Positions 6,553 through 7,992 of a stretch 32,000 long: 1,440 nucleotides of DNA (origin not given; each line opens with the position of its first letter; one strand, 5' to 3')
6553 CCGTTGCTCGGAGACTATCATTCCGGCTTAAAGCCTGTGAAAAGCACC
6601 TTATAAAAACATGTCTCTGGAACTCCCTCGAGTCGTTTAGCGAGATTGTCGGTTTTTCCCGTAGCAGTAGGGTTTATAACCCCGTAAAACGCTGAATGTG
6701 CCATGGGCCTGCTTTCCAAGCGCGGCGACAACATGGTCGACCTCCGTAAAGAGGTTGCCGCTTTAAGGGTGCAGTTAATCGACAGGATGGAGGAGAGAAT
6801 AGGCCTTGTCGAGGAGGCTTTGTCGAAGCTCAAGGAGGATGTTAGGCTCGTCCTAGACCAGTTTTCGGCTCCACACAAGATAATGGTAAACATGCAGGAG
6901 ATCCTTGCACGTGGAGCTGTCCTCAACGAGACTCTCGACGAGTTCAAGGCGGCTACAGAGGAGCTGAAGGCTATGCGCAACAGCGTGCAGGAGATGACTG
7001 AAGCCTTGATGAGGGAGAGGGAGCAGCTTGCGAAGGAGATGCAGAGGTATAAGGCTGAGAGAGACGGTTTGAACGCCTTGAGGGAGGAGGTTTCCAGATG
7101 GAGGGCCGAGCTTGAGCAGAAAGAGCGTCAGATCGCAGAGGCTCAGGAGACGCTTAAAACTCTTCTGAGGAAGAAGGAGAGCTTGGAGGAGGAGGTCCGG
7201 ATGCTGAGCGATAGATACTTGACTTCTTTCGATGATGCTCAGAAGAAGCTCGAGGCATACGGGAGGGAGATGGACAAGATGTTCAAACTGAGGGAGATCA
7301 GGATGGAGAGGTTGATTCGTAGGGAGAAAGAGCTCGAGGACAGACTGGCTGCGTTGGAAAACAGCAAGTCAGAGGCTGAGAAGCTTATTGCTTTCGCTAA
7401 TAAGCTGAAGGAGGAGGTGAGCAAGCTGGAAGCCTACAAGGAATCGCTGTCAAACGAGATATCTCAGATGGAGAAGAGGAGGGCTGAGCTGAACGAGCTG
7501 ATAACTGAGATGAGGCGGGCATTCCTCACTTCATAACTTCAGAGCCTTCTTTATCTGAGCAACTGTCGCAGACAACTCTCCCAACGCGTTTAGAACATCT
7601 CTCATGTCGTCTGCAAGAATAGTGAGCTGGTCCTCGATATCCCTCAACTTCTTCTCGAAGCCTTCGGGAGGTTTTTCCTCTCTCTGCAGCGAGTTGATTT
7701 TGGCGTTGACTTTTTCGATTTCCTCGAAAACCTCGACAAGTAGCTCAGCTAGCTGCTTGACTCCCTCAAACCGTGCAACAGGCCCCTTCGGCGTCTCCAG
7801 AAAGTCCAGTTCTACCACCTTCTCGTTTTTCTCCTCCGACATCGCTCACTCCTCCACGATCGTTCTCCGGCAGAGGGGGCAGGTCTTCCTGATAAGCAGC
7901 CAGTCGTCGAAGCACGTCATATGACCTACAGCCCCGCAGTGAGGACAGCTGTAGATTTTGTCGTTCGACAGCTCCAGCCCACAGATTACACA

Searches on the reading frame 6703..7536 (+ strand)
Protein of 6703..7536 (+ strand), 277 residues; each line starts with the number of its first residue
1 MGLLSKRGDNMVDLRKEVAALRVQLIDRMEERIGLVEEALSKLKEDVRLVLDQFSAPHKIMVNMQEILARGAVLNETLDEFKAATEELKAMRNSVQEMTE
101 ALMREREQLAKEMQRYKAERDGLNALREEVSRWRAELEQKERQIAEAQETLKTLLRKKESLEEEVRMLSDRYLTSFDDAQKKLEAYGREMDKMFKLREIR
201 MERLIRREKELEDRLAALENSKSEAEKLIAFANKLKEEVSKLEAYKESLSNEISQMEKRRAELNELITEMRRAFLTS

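Call 3: search_protein_families(library=pfam, proteins=[window:6703-7536:+], max_evalue=0.1)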
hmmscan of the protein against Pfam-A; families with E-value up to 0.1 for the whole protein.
window:6703-7536:+ (277 aa): 17 families
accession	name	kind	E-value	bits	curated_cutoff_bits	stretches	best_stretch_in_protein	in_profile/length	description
PF02403.27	Seryl_tRNA_N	-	0.00011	22.8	28.2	1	69-156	20-102/108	Seryl-tRNA synthetase N-terminal domain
PF11932.13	DUF3450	-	0.00079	19.2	32.6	1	69-154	10-94/241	Protein of unknown function (DUF3450)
PF04513.17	Baculo_PEP_C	-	0.0034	17.9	38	0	8-102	12-108/140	Baculovirus polyhedron envelope protein, PEP, C terminus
PF13870.11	CCDC113_CCDC96_CC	-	0.0083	16.3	31.6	1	77-170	40-133/177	CCDC113/CCDC96, coiled-coil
PF13851.11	GAS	-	0.0083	16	32.3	0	99-184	56-141/200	Growth-arrest specific micro-tubule binding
PF16331.10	TolA_bind_tri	-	0.0095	16.4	30.1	1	211-263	2-58/76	TolA binding protein trimerisation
PF11157.13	DUF2937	-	0.0099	16.2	25.3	1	175-239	52-116/162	Protein of unknown function (DUF2937)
PF18595.6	Nuf2_DHR10-like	-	0.02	15.4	28.4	1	202-272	12-82/117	Nuf2, DHR10-like domain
PF06419.17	COG6_N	-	0.021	15.4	27.4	0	75-120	29-84/114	Conserved oligomeric complex COG6, N-terminal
PF07889.17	DUF1664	-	0.032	14.7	34.6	0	232-273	47-88/124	Protein of unknown function (DUF1664)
PF18625.7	EspB_PE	-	0.036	15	29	0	78-114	28-64/77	ESX-1 secreted protein B PE domain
PF24590.1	DUF7615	-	0.037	14.9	27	1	80-139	26-84/106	Domain of unknown function (DUF7615)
PF23735.1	KIF9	-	0.045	14.3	31.9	0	26-115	41-129/140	Kinesin-like protein KIF9 domain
PF04136.21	COG3_N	-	0.045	14.1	27.9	0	73-120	15-62/147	Conserved oligomeric Golgi complex subunit 3, N-terminal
PF03148.19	Tektin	-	0.046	12.9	34.3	0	207-261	44-95/383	Tektin family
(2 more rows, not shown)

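Call 4: search_protein_families(library=ncbifam, proteins=[window:6703-7536:+], max_evalue=0.1)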
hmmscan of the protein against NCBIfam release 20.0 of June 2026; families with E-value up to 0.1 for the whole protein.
window:6703-7536:+ (277 aa): 25 families
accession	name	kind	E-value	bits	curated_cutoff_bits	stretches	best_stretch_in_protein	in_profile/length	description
TIGR02168.1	SMC_prok_B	equivalog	7.1e-09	34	567.35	1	22-272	677-924/1181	chromosome segregation protein SMC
NF045487.1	ASRP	equivalog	5.4e-08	31.9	300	2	79-193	313-427/593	archaea-specific SMC-related protein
TIGR02169.1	SMC_prok_A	equivalog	2.8e-07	28.6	729.4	1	16-269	238-481/1165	chromosome segregation protein SMC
NF003034.1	PRK03918.1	equivalog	3.9e-06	25.1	700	1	63-266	180-380/878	DNA double-strand break repair ATPase Rad50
NF047515.1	SpiroCoCo_C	equivalog_domain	1.2e-05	24.6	125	2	73-269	8-198/313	SpiroCoCo family coiled-coil protein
TIGR04523.1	Mplasa_alph_rch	subfamily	1.3e-05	23.4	270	1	70-274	448-654/745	helix-rich protein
TIGR04211.1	SH3_and_anchor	equivalog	1.7e-05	24.5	65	2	63-157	67-161/198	TIGR04211 family SH3 domain-containing protein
TIGR00996.1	Mtu_fam_mce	paralog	2.1e-05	23.8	140.5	1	70-190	151-271/291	MCE family protein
NF038350.1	taxis_HmpF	equivalog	0.00015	20.2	200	1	14-170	146-302/553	pilus motility taxis protein HmpF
NF053563.1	Rkd4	equivalog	0.00022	19.5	860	1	9-272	273-532/747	arcadin-4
NF045780.1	TrlF_fam_ATP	equivalog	0.00041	19.2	350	2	76-273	477-680/944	TrlF family AAA-like ATPase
NF041034.1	Rad50_Sulf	equivalog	0.00048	18.1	1000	1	29-269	445-688/872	DNA double-strand break repair ATPase Rad50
NF002572.0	PRK02224.1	equivalog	0.0007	18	1087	1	72-274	202-400/888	DNA double-strand break repair ATPase Rad50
NF052320.1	Cbp1_fam_LP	subfamily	0.001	18.7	90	1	58-171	54-166/286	Cbp1 family collagen-binding glycoprotein adhesin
NF041035.1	Rad50_Halo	equivalog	0.0013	17.1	1000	1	75-268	205-698/883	DNA double-strand break repair ATPase Rad50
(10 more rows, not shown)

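Call 49: find_homologous_proteins(query=window:6703-7536:+, max_evalue=0.001)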
Query window:6703-7536:+ (277 aa): 46 proteins with E <= 0.001 among 5256 candidates.
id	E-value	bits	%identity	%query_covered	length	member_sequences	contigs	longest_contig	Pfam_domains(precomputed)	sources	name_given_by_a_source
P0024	5.5e-156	535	100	100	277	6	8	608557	PF24161.2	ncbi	ncbi:MAG: hypothetical protein QXY50_03580 [Candidatus Caldarchaeum sp.]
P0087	2.3e-126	438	81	100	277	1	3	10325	-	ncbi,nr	ncbi:MAG: hypothetical protein NZ570_04145 [Candidatus Caldarchaeum sp.]|nr:hypothetical protein [Ca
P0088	2.0e-114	399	74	100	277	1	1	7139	PF28019.1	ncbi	-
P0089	3.4e-107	375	70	100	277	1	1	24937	PF24161.2,PF28019.1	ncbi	-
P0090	5.8e-103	362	74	92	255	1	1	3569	PF28019.1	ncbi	ncbi:MAG: hypothetical protein QXI19_08835, partial [Candidatus Caldarchaeum sp.]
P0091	3.5e-102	359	69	100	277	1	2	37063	PF28019.1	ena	-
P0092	4.8e-102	359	68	100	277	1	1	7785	PF28019.1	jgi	-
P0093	4.9e-102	359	69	100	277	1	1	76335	PF28019.1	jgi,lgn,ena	-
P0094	6.5e-102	358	68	100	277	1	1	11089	-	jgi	-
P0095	9.1e-102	358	68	100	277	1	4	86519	PF28019.1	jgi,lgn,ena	-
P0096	2.1e-101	356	68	100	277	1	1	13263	PF28019.1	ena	-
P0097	3.3e-101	356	68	100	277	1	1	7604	-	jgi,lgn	jgi:chromosome segregation ATPase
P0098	3.4e-101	356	68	100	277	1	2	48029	-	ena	-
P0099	4.0e-101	356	68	100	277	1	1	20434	PF28019.1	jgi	jgi:chromosome segregation ATPase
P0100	6.4e-101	355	68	100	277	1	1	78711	PF28019.1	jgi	jgi:chromosome segregation ATPase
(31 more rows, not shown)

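Call 51: search_protein_families(library=padloc, proteins=[window:6703-7536:+], max_evalue=0.01)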
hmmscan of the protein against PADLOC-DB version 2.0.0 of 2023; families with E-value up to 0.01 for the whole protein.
window:6703-7536:+ (277 aa): 15 families
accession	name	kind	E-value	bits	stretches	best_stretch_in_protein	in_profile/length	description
PDLC03865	LmuB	-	1.2e-07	28.3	1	30-269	209-434/1007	-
PDLC00551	JetC2|JetC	-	3.3e-06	23.3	1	69-264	734-931/1365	DUF3584 domain; MukB-like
PDLC03868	LmuB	-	1.9e-05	21.2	1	37-268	251-483/1035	-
PDLC00581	JetC3|JetC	-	3.3e-05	19.9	1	25-268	755-992/1473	DUF3584 domain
PDLC00519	JetC1|JetC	-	3.6e-05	20.2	1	28-271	228-461/1097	DUF3584 domain; MukB-like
PDLC00553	JetC2|JetC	-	4.5e-05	19.5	1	55-263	779-985/1361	DUF3584 domain; MukB-like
PDLC00006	DruC1|DruC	-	4.9e-05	20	1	26-167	184-325/626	Unknown function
PDLC00582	JetC3|JetC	-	8e-05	18.6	1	25-269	792-1086/1472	DUF3584 domain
PDLC00550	JetC2|JetC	-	0.00012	18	1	23-262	748-979/1355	DUF3584 domain; MukB-like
PDLC03924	MkoC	-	0.002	14.2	1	76-270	384-565/1136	-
PDLC03859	LmuB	-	0.003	14.8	0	40-272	252-484/611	-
PDLC03867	LmuB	-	0.0055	13.3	0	58-165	345-452/605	-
PDLC03861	LmuB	-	0.006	12.5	1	66-272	474-684/1213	-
PDLC03863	LmuB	-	0.0071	13.1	0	107-272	209-383/610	-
PDLC02730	PbeC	-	0.008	13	1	66-168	391-496/651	PbeC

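Call 65: predict_structure(alignment_id=A3)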
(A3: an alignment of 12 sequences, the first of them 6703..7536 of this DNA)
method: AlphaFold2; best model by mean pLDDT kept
length: 277 residues; sequences in the alignment: 12
mean_pLDDT: 87.7   pTM: 0.32
mean pLDDT of the five models: 87.7, 85.6, 84.9, 83.7, 83.3
residues with pLDDT >= 90: 176; 70-90: 75; 50-70: 19; < 50: 7
segments of 3 or more residues with pLDDT < 50: 1-7
pLDDT, mean of each block of 10 residues (from residue 1): 46 71 80 83 78 65 84 93 95 96 96 96 97 97 97 97 95 94 95 95 95 95 92 91 90 87 82 69
secondary structure, 60 per line:
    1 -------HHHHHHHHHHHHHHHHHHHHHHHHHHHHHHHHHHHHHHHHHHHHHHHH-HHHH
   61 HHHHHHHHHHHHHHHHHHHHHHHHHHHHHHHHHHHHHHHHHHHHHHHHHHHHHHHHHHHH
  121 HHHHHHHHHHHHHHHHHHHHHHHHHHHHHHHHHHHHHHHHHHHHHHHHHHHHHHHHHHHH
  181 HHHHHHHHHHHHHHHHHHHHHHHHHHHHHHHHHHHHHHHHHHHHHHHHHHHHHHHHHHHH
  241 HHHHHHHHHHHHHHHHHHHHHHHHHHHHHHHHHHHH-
elements in order: H8-55 H57-276

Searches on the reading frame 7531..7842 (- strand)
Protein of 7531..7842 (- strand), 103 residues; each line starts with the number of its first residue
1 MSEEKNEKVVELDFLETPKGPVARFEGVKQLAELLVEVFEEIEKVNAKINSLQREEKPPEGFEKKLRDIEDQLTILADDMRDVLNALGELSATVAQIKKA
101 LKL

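Call 3: search_protein_families(library=pfam, proteins=[window:7531-7842:-], max_evalue=0.1)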
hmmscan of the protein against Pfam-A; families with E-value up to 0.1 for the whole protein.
window:7531-7842:- (103 aa): 8 families
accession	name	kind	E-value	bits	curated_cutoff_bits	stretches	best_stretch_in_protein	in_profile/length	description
PF01441.24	Lipoprotein_6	-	0.0018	18.8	27.8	1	33-102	57-126/170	Lipoprotein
PF05531.17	NPV_P10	-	0.0096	16.8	29.8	1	34-101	5-65/75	Nucleopolyhedrovirus P10 protein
PF04513.17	Baculo_PEP_C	-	0.014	15.9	38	1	32-98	59-119/140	Baculovirus polyhedron envelope protein, PEP, C terminus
PF20994.3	CENPU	-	0.018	15.1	27.8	1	31-100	27-100/200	CENPU protein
PF00015.26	MCPsignal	-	0.022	15.1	34.6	1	29-101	89-165/172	Methyl-accepting chemotaxis protein (MCP) signalling domain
PF21773.2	ODAD1_CC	-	0.037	13.5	27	1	22-101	187-267/287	ODAD1 central coiled coil region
PF05470.18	eIF-3c_N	-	0.046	12.5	24.2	1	35-81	51-97/593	Eukaryotic translation initiation factor 3 subunit 8 N-terminus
PF14523.12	Syntaxin_2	-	0.083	13.3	26.5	1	29-100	37-103/134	Syntaxin-like protein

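Call 4: search_protein_families(library=ncbifam, proteins=[window:7531-7842:-], max_evalue=0.1)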
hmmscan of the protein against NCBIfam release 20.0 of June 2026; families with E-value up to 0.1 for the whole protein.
window:7531-7842:- (103 aa): 5 families
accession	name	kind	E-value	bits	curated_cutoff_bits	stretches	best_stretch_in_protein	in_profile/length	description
NF045487.1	ASRP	equivalog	0.0043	15.7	300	1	30-100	328-398/593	archaea-specific SMC-related protein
NF047515.1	SpiroCoCo_C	equivalog_domain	0.0074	15.5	125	1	28-91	154-214/313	SpiroCoCo family coiled-coil protein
NF003034.1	PRK03918.1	equivalog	0.01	13.8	700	1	35-101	360-428/878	DNA double-strand break repair ATPase Rad50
TIGR04113.1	cas_csx17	equivalog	0.061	12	150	1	31-99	374-445/718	type I-G CRISPR-associated protein Cas8g1/Csx17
NF053525.1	thylo_ssr2422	subfamily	0.065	13.7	38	0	63-98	8-43/77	ssr2422 family thylakoid membrane protein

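Call 22: find_homologous_proteins(query=window:7531-7842:-, max_evalue=0.001)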
Query window:7531-7842:- (103 aa): 43 proteins with E <= 0.001 among 55 candidates.
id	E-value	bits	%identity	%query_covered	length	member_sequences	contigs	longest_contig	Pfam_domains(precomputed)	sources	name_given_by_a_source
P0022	2.6e-55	202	100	100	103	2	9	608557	-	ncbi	ncbi:MAG: hypothetical protein QXO30_08075 [Candidatus Caldarchaeum sp.]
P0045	4.9e-50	185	90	100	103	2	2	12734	-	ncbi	ncbi:MAG: hypothetical protein QXI25_01960 [Candidatus Caldarchaeum sp.]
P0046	1.7e-47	177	83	100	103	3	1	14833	-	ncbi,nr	ncbi:MAG: hypothetical protein NZ919_01060 [Candidatus Caldarchaeum sp.]|nr:hypothetical protein [Ca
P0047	3.7e-43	163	79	100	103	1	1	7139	-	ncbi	-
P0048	1.5e-42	161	76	100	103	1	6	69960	-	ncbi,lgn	ncbi:MAG: hypothetical protein QXR26_02995 [Candidatus Caldarchaeum sp.]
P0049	1.0e-41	159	75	100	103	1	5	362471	-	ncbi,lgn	ncbi:MAG: hypothetical protein QW470_05680 [Candidatus Caldarchaeum sp.]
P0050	1.5e-41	158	75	98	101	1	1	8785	-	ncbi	ncbi:MAG: hypothetical protein QXV97_06310, partial [Candidatus Caldarchaeum sp.]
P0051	3.2e-41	157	77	100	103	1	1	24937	-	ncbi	-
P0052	2.9e-36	141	67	100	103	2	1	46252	-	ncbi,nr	ncbi:MAG: hypothetical protein NZ956_03125 [Candidatus Caldarchaeum sp.]|nr:hypothetical protein [Ca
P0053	1.5e-35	139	68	100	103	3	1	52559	-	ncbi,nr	ncbi:MAG: hypothetical protein RMI49_02870 [Candidatus Caldarchaeum sp.]|nr:hypothetical protein [Ca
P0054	1.7e-35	139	66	100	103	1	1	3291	-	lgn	-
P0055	3.4e-35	138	71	89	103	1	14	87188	-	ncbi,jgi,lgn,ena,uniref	ncbi:MAG: hypothetical protein QW614_00865 [Candidatus Caldarchaeum sp.]|uniref:Uncharacterized prot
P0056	3.6e-34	134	68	97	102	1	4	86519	-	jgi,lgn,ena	-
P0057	3.9e-34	134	66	100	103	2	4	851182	-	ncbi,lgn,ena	ncbi:MAG: hypothetical protein QXE96_03305 [Candidatus Caldarchaeum sp.]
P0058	4.1e-34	134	64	100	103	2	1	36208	-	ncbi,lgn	ncbi:MAG: hypothetical protein QW463_03470 [Candidatus Caldarchaeum sp.]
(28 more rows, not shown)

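Call 37: predict_structure(alignment_id=A1)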
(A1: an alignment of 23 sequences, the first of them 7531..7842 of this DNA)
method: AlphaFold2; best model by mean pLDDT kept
length: 103 residues; sequences in the alignment: 23
mean_pLDDT: 72.7   pTM: 0.35
mean pLDDT of the five models: 72.7, 72.3, 70.0, 69.0, 64.6
residues with pLDDT >= 90: 17; 70-90: 46; 50-70: 27; < 50: 13
segments of 3 or more residues with pLDDT < 50: 1-12
pLDDT, mean of each block of 10 residues (from residue 1): 39 52 60 80 83 61 84 92 90 87 74
secondary structure, 60 per line:
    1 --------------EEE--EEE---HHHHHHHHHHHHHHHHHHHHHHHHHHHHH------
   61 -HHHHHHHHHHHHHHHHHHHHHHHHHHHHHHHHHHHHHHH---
elements in order: E15-17 E20-22 H26-54 H62-100

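Call 40: fold_search(model_id=the predicted structure, library=pdb)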
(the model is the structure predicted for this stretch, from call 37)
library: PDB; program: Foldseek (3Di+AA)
matches with E <= 10: 1; with E <= 0.001: 0
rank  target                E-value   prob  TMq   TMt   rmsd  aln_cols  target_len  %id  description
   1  9gzm_B                8.3e+00  0.04  0.16  0.06   2.7        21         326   28  Cryo-EM structure of the human mitochondrial RNA polymerase transcription initiation complex (POLRMT/TFAM/TFB2M/DNA/RN (released 2025-07-30)

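Call 51: search_protein_families(library=padloc, proteins=[window:7531-7842:-], max_evalue=0.01)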
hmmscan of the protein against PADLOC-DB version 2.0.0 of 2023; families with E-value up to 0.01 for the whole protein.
window:7531-7842:- (103 aa): 1 family
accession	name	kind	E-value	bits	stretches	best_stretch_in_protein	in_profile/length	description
PDLC03859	LmuB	-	0.0097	13.1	1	33-92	276-488/611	-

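Call 55: search_protein_representatives(alignment_id=A1)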
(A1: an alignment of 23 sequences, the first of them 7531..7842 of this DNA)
Query: 23 sequences, 103 profile positions. Proteins with E-value up to 0.001 (for the whole library): 17; up to 1e-10: 5; up to 1e-30: 1. The best 17 are listed.
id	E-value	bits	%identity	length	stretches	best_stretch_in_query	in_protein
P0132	1.3e-44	166.8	-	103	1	1-103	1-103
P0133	7.9e-16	74.3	-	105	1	3-99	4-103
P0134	8.5e-15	71.0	-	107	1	6-99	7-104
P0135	2.8e-14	69.4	-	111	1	1-99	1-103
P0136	1.0e-10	57.9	-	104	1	1-89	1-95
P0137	2.9e-10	56.5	-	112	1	1-101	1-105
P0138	3.0e-10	56.4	-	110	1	8-99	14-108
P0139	1.2e-08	51.3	-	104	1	2-99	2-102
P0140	4.6e-07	46.2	-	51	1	74-101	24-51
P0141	1.9e-06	44.2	-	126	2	10-72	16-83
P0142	2.0e-06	44.1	-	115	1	9-87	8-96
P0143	2.9e-06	43.6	-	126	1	4-96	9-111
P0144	2.3e-05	40.7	-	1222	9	25-99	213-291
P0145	3.4e-05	40.2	-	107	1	1-89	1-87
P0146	3.9e-05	40.0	-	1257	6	34-75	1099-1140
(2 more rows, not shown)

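Call 56: find_encoding_contigs(protein=P0143, flank=7000, max_places=2)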
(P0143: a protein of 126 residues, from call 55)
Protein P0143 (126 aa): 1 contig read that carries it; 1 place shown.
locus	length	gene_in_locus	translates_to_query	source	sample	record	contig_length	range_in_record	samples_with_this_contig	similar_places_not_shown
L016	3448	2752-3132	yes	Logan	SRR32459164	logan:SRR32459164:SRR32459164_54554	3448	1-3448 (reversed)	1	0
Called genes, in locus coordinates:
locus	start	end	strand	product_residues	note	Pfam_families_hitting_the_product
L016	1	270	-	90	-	?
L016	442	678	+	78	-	PF11976:Rad60-SLD, PF00240:ubiquitin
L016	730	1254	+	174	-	PF00179:UQ_con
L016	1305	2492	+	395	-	PF00899:ThiF, PF00240:ubiquitin (faint)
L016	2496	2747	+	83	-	PF14446:Prok-RING_1 (weak), PF13639:zf-RING_2, PF13923:zf-C3HC4_2 (weak)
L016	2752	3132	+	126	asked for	PF27583:BEGAIN_coil (faint)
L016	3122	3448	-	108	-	?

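Call 57: find_encoding_contigs(protein=P0139, flank=7000, max_places=2)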
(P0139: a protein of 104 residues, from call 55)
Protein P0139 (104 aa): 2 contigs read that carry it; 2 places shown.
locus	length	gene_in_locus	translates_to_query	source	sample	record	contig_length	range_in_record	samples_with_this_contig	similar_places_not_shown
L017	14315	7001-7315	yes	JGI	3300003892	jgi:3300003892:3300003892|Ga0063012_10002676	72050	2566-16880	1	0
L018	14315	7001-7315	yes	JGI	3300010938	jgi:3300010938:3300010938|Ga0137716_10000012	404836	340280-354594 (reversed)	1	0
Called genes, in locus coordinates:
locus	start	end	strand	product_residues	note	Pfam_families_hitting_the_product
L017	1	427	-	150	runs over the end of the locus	PF12840:HTH_20 (weak), PF13404:HTH_AsnC-type, PF13412:HTH_24, PF01037:AsnC_trans_reg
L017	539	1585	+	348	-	PF01154:HMG_CoA_synt_N (faint), PF08541:ACP_syn_III_C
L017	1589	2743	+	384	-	PF00108:Thiolase_N, PF22691:Thiolase_C_1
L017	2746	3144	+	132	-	PF12172:zf-ChsH2, PF01796:OB_ChsH2_C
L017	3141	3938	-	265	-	-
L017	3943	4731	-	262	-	PF01398:JAB, PF03665:UPF0172 (weak), PF14464:Prok-JAB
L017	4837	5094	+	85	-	PF00240:ubiquitin, PF11976:Rad60-SLD (weak)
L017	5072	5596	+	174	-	PF00179:UQ_con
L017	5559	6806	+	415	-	PF00899:ThiF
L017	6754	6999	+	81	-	PF17120:zf-RING_16 (weak), PF13639:zf-RING_2 (weak)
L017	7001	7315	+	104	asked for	-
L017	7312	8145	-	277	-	PF28019:HmpF (faint)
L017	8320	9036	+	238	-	PF13639:zf-RING_2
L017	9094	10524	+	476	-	PF00587:tRNA-synt_2b, PF03129:HGTP_anticodon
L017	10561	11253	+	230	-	PF01865:PhoU_div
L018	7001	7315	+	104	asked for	-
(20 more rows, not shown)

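Call 58: find_encoding_contigs(protein=P0142, flank=7000, max_places=2)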
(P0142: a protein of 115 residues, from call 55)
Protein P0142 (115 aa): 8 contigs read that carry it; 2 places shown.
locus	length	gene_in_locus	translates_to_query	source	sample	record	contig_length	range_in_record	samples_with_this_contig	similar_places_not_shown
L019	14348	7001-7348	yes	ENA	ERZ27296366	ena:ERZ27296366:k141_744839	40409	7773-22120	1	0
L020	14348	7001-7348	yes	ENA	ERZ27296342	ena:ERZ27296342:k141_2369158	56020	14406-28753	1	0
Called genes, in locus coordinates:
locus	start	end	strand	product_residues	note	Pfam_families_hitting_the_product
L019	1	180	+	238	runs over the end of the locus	-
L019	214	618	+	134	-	PF01588:tRNA_bind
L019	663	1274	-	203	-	PF05175:MTS, PF06325:PrmA, PF12847:Methyltransf_18 (weak), PF13649:Methyltransf_25 (faint), PF07669:Eco57I (faint)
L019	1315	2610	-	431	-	PF01336:tRNA_anti-codon, PF00152:tRNA-synt_2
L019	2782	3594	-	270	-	-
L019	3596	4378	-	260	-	PF01398:JAB, PF14464:Prok-JAB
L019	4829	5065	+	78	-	PF00240:ubiquitin, PF11976:Rad60-SLD (weak)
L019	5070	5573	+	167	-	PF00179:UQ_con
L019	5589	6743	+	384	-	PF00899:ThiF, PF00240:ubiquitin (weak)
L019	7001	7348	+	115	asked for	-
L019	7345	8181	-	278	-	-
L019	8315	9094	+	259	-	PF13639:zf-RING_2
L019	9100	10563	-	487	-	PF00587:tRNA-synt_2b, PF03129:HGTP_anticodon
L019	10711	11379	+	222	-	PF01865:PhoU_div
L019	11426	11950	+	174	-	PF02778:tRNA_int_endo_N, PF01974:tRNA_int_endo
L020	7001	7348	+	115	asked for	-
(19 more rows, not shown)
